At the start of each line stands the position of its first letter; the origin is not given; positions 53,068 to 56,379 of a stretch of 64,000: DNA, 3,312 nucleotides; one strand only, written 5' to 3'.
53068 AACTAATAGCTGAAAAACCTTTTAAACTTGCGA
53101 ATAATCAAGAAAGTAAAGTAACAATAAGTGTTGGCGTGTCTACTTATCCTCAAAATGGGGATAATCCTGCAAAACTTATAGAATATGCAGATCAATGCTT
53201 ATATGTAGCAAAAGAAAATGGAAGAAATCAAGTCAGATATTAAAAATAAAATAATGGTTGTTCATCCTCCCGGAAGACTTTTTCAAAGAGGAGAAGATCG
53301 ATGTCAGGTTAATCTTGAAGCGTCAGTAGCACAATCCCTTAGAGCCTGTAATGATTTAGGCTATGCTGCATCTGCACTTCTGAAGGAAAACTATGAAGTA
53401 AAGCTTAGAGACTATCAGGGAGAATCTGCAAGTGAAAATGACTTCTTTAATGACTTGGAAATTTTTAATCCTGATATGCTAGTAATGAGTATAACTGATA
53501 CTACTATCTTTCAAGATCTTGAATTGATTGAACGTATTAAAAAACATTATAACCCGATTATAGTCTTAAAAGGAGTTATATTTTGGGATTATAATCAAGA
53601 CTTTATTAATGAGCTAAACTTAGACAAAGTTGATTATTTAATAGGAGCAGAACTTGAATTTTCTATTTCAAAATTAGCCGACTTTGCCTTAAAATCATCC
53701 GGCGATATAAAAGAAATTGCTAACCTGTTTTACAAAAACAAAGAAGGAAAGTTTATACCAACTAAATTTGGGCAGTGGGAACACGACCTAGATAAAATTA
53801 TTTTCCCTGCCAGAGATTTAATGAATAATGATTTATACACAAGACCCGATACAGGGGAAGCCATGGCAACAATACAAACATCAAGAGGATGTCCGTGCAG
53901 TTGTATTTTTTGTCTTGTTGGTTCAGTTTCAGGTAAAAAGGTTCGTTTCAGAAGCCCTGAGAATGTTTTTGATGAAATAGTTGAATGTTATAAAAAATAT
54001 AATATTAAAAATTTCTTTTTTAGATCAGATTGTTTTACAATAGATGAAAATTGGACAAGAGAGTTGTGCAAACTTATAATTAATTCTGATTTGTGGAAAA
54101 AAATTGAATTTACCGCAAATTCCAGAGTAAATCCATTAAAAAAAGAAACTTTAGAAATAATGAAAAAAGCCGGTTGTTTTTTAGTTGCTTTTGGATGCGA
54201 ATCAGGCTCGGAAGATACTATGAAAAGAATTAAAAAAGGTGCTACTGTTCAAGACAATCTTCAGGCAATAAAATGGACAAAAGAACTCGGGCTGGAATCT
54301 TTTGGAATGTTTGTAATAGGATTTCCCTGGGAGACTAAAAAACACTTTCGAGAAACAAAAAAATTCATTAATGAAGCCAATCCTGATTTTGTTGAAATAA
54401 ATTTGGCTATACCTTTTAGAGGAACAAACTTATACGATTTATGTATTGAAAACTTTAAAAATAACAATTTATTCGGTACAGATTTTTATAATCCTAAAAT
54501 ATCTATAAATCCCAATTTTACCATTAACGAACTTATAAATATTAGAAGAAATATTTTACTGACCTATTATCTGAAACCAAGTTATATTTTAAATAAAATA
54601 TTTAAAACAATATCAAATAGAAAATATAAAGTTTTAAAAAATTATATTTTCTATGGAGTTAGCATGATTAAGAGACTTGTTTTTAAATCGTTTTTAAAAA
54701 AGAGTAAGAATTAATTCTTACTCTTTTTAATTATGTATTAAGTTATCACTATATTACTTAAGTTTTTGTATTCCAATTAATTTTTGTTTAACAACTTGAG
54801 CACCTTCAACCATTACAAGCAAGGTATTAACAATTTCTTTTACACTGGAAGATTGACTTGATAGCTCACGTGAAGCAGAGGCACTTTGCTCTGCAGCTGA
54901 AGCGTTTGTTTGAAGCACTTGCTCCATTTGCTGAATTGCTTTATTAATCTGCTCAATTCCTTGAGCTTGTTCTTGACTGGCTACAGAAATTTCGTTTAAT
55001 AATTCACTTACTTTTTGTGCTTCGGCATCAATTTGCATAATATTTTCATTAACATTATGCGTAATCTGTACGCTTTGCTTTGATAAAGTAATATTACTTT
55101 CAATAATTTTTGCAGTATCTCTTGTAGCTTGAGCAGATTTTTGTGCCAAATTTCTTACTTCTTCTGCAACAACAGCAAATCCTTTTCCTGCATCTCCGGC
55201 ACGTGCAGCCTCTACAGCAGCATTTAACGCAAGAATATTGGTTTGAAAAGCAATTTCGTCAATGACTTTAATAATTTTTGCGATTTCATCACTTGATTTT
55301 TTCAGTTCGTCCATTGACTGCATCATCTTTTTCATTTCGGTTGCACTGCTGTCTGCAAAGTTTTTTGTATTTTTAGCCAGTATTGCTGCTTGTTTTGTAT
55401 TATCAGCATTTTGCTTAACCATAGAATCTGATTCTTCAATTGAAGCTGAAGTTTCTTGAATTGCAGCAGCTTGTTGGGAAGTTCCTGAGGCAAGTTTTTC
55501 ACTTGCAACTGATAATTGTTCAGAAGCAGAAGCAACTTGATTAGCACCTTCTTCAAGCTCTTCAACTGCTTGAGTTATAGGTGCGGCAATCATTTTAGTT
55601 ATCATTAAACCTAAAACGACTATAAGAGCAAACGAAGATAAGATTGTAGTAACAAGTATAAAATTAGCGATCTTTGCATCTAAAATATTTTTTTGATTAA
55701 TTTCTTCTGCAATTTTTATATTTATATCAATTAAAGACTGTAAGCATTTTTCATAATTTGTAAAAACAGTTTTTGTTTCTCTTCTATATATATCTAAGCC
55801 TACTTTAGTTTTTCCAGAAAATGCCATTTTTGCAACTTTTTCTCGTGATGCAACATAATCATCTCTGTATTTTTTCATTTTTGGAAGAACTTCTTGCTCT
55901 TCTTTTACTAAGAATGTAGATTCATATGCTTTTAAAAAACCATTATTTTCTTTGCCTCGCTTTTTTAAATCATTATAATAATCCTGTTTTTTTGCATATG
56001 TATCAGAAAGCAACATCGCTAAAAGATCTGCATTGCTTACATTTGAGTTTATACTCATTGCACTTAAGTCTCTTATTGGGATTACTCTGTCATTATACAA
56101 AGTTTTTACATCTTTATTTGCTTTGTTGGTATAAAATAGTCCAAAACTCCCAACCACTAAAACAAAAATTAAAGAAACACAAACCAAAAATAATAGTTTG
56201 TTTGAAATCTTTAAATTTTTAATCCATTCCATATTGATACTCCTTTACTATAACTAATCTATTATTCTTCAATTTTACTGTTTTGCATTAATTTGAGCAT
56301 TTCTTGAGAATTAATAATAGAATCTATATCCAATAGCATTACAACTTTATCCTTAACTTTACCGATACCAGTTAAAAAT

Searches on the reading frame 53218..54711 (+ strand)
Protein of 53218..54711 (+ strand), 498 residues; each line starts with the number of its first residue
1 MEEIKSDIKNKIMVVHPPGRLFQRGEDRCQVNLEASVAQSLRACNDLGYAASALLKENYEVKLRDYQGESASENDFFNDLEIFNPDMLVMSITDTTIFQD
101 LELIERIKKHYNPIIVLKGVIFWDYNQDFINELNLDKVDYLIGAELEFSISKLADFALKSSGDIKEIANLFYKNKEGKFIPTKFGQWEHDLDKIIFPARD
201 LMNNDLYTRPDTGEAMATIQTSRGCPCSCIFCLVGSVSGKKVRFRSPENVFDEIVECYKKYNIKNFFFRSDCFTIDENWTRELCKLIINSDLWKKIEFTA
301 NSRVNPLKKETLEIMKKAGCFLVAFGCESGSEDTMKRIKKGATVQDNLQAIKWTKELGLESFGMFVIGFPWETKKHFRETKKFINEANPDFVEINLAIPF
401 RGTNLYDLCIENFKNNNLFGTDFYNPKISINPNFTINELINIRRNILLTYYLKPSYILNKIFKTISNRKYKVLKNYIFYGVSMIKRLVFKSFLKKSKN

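Call 35: search_protein_families(library=pfam, proteins=[window:53218-54711:+], max_evalue=0.00001)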
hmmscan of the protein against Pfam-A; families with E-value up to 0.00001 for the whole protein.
window:53218-54711:+ (498 aa): 1 family
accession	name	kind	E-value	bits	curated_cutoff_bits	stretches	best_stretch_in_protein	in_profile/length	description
PF04055.27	Radical_SAM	-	4.4e-22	79.5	29.5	1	220-384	2-166/166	Radical SAM superfamily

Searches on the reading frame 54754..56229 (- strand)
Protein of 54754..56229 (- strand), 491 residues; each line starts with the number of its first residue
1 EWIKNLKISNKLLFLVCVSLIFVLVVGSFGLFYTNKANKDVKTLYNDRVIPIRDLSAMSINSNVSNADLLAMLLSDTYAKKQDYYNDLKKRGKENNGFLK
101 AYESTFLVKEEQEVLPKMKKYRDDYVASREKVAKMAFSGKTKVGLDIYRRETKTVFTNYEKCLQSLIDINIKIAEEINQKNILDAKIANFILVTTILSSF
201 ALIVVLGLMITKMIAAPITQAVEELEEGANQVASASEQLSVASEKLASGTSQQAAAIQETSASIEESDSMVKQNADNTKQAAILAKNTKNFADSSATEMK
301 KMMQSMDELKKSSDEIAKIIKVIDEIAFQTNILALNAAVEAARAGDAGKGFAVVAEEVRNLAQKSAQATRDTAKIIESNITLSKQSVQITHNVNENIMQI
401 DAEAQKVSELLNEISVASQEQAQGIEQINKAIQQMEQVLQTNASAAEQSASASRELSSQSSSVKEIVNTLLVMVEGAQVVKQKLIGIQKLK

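Call 35: search_protein_families(library=pfam, proteins=[window:54754-56229:-], max_evalue=0.00001)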
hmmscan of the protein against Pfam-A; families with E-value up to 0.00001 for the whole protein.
window:54754-56229:- (491 aa): 2 families
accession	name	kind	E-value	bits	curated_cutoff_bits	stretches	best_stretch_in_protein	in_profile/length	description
PF00015.26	MCPsignal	-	2.2e-46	158.3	34.6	1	284-438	3-171/172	Methyl-accepting chemotaxis protein (MCP) signalling domain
PF12729.13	4HB_MCP_1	-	2.1e-37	128.8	27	1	5-181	1-177/181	Four helix bundle sensory module for signal transduction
